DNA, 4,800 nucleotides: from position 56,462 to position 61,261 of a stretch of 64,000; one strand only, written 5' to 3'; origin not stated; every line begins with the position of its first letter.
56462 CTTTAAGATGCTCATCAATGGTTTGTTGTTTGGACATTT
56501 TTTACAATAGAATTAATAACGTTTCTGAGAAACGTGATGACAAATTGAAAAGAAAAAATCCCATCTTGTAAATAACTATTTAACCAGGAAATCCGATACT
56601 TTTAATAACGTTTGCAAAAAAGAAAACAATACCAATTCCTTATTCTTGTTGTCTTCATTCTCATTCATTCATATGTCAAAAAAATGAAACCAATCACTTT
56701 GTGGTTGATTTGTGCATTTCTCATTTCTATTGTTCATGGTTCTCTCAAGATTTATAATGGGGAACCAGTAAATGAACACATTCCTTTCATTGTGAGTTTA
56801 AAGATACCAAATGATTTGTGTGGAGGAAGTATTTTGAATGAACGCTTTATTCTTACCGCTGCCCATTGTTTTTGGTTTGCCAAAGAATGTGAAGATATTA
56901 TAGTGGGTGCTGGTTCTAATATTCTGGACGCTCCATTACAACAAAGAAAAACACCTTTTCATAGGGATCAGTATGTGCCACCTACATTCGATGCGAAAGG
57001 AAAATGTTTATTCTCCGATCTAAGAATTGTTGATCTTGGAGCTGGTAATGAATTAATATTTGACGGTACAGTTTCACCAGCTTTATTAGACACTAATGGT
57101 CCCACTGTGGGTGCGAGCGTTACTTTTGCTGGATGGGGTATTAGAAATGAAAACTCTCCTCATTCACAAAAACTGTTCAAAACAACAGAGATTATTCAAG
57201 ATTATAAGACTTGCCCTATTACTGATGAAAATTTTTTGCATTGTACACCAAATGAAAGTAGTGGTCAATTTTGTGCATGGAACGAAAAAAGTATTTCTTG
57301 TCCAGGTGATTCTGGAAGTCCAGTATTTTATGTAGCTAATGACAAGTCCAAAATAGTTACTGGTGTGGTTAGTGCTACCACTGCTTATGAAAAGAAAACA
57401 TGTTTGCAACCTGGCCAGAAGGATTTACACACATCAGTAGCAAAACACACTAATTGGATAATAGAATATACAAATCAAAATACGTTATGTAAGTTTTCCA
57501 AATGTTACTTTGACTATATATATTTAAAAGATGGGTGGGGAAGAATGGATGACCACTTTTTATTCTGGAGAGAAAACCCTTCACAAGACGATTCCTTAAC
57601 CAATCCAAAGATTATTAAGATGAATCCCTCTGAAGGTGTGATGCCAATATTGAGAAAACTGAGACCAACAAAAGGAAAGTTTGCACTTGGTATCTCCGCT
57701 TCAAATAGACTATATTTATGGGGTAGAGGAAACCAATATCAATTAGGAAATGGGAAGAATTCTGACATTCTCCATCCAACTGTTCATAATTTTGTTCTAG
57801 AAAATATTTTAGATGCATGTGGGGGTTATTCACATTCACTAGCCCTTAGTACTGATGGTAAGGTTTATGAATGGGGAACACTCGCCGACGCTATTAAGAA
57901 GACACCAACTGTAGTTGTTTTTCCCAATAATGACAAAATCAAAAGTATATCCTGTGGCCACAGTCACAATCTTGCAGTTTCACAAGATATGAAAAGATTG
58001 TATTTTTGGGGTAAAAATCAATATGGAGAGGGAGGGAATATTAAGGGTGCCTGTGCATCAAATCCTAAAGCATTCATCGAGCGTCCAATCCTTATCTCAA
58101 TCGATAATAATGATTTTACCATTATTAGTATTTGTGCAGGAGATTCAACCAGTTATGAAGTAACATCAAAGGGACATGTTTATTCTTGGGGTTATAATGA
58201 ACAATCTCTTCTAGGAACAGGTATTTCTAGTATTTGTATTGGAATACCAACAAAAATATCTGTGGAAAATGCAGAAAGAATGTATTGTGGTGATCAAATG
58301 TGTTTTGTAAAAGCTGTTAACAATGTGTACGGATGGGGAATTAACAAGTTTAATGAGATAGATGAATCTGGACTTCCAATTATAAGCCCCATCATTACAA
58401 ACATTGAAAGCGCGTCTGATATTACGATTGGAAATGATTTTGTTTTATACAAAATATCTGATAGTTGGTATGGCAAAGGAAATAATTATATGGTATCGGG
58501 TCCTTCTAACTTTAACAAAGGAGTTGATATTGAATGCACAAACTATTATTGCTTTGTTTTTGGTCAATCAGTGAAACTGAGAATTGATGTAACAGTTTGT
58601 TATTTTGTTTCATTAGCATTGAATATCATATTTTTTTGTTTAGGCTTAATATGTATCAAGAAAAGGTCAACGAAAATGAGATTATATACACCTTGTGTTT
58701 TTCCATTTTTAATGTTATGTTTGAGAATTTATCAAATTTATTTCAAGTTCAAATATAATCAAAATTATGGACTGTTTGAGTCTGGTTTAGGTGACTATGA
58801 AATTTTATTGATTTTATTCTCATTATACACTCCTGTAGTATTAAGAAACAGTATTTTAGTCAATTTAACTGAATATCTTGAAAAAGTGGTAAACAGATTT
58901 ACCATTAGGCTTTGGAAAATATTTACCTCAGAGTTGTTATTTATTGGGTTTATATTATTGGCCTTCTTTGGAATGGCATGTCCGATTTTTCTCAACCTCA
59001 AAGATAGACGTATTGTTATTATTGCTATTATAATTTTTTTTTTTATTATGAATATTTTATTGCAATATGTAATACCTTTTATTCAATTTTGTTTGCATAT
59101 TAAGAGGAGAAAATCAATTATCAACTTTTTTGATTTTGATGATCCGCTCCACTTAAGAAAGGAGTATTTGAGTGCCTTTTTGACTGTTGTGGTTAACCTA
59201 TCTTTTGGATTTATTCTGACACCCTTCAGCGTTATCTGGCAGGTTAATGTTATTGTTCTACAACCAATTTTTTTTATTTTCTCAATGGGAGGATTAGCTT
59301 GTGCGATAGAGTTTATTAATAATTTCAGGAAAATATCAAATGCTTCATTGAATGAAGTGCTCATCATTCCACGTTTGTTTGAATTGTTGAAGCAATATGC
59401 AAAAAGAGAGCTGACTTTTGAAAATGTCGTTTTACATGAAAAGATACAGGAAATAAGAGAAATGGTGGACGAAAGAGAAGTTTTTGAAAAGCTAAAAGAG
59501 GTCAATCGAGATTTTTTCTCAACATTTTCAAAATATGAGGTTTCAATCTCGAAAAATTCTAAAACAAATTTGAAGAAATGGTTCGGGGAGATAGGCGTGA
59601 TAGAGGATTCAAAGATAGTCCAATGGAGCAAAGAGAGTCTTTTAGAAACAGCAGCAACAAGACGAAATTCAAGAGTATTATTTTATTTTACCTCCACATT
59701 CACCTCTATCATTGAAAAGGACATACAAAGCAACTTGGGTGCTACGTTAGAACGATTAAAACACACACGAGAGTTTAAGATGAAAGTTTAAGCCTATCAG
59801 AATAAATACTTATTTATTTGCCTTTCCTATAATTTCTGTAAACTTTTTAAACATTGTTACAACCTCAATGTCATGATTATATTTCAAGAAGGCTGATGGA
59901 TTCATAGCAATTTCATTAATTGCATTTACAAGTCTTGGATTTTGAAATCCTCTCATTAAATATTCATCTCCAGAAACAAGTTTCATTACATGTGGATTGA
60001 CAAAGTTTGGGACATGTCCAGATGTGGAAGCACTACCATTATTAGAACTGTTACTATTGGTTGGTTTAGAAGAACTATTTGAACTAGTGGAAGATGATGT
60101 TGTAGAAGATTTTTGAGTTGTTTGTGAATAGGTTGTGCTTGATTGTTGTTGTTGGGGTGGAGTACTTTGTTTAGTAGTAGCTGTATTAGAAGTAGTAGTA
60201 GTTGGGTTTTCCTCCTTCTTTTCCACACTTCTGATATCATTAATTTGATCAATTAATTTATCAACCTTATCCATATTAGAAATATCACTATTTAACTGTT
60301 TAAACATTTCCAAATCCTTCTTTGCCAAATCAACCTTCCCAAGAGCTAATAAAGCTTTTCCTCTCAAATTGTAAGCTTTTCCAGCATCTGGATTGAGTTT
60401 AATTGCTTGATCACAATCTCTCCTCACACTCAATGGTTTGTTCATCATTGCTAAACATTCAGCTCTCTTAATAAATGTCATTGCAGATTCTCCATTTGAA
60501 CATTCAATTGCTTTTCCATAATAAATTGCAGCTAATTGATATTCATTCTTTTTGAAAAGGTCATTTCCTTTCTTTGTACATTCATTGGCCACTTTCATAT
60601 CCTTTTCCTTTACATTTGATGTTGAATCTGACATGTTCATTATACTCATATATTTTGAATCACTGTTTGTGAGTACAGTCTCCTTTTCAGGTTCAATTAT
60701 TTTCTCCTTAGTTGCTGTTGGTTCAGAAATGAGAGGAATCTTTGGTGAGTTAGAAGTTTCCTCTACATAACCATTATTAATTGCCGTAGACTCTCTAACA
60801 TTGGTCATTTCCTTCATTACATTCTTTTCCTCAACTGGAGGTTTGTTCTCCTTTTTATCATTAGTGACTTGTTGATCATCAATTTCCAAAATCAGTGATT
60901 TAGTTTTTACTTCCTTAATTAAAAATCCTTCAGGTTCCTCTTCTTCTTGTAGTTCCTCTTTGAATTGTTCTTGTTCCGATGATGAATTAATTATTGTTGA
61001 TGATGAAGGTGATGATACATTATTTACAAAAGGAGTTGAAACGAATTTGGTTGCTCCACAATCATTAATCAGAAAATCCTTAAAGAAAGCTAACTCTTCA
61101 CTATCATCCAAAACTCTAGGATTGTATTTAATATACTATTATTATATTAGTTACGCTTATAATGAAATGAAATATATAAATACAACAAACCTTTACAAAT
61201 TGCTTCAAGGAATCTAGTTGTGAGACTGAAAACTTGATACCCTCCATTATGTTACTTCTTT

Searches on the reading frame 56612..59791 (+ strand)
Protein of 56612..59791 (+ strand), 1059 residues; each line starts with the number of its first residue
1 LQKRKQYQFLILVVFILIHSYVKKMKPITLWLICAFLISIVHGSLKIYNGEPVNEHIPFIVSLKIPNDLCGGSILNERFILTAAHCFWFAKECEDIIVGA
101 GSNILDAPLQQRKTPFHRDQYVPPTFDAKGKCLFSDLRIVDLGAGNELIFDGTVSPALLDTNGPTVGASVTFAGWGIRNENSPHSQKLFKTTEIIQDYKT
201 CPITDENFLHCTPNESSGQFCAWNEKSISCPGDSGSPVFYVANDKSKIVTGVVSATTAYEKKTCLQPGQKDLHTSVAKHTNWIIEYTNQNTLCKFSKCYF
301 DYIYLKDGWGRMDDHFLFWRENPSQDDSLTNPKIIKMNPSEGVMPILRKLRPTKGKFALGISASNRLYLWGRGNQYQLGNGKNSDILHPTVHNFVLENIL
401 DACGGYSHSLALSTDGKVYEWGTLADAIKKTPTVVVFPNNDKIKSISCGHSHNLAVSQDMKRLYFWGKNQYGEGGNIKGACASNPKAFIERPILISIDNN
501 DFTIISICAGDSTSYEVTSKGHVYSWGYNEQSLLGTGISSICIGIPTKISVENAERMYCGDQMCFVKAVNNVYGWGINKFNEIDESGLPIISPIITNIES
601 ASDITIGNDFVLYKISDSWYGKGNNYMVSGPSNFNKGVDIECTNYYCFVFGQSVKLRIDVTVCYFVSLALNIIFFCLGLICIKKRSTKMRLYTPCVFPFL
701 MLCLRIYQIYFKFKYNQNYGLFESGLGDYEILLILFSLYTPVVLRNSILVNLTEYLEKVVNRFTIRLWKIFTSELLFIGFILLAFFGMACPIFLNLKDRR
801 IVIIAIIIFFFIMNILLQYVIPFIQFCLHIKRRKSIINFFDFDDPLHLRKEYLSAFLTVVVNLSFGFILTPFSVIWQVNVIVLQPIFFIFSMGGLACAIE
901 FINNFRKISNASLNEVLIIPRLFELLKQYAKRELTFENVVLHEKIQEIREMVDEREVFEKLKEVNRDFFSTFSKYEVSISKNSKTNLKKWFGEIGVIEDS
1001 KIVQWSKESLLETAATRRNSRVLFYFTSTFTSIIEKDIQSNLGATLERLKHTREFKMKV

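Call 6: search_protein_families(library=pfam, proteins=[window:56612-59791:+], max_evalue=0.01)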
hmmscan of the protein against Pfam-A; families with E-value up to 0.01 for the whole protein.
window:56612-59791:+ (1059 aa): 6 families
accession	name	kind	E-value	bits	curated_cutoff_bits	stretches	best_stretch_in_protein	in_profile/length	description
PF25390.1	WD40_RLD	-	8.2e-44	150.8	150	2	430-610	75-257/363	RCC1-like domain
PF00415.24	RCC1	-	3.6e-25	88.7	21.7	2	366-412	3-50/50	Regulator of chromosome condensation (RCC1) repeat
PF00089.32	Trypsin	-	4e-22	79.5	20.6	1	51-283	5-220/220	Trypsin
PF13540.12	RCC1_2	-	4.1e-18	65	22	3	443-472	1-29/30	Regulator of chromosome condensation (RCC1) repeat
PF25384.1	Alsin_RLD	-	0.0004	20.2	100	0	442-541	212-314/405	Alsin RCC1-like domain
PF00615.24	RGS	-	0.00059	20.6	23.9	1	913-990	2-79/117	Regulator of G protein signaling domain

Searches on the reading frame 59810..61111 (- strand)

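Call 78: search_protein_families(library=pfam, proteins=[window:59810-61111:-], max_evalue=0.0001)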
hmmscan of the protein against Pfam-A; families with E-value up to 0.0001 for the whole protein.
window:59810-61111:- (433 aa): 4 families
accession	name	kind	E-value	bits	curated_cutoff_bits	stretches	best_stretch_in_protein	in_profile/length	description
PF07719.23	TPR_2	-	2e-08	34.2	27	0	178-204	4-30/34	Tetratricopeptide repeat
PF00515.34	TPR_1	-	5.3e-08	32.8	27.8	0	178-203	4-29/34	Tetratricopeptide repeat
PF13431.12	TPR_17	-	1.1e-05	25.7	24.4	0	233-264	2-33/34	Tetratricopeptide repeat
PF25575.1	TPR_BSK1_C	-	1.4e-05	25.4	42.2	1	167-249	34-116/118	Serine/threonine-protein kinase BSK1-like, TPR repeats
